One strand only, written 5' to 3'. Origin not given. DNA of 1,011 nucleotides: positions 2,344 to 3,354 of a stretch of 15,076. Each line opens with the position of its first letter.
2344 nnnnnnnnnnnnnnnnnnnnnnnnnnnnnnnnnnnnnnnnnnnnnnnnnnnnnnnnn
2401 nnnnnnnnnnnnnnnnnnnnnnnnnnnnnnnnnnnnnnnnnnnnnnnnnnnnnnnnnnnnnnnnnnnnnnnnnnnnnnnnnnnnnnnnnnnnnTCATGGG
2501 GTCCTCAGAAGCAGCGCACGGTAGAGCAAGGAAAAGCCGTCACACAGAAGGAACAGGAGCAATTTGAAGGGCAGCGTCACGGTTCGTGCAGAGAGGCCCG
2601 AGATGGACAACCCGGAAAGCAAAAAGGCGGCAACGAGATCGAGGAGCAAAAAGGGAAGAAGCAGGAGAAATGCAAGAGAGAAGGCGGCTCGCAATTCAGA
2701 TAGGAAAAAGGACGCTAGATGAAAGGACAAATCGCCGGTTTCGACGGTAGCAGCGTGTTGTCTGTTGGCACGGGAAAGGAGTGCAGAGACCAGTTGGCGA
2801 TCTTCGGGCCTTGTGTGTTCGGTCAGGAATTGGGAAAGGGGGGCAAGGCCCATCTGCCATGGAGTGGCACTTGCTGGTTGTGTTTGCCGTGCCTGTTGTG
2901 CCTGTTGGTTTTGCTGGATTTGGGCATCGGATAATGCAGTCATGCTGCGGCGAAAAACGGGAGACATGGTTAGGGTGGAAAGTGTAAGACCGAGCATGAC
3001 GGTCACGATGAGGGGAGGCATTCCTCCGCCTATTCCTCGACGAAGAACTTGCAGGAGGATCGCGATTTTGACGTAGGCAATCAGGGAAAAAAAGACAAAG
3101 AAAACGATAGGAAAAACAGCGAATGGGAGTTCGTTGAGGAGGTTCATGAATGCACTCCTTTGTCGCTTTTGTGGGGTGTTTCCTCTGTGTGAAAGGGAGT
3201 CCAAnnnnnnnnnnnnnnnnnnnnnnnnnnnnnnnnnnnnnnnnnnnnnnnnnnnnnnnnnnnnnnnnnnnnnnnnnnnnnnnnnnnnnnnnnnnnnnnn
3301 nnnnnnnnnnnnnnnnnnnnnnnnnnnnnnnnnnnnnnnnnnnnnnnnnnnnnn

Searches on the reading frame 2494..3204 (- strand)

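Call 7: search_protein_families(library=pfam, proteins=[window:2494-3204:-], max_evalue=0.01)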
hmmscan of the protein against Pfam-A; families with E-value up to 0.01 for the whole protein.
window:2494-3204:- (236 aa): 1 family
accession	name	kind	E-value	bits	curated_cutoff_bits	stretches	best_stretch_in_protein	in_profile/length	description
PF00813.25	FliP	-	1e-32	114.1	26.9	1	33-231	7-191/191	FliP family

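Call 8: search_protein_families(library=ncbifam, proteins=[window:2494-3204:-], max_evalue=0.01)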
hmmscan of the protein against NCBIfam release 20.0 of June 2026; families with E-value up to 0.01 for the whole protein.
window:2494-3204:- (236 aa): 4 families
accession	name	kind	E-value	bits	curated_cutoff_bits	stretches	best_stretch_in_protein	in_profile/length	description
NF009438.0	PRK12797.1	subfamily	2.8e-34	118.8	179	1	29-233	16-214/217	EscR/YscR/HrcR family type III secretion system export apparatus protein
TIGR01102.1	yscR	equivalog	6.1e-31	107.8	208.6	1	32-230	9-201/202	type III secretion system export apparatus subunit SctR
TIGR01103.1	fliP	equivalog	1.2e-27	97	217.45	1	40-232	14-194/197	flagellar type III secretion system pore protein FliP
NF009437.0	PRK12796.1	equivalog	8.8e-21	74.6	263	1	29-233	13-215/223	EscR/YscR/HrcR family type III secretion system export apparatus protein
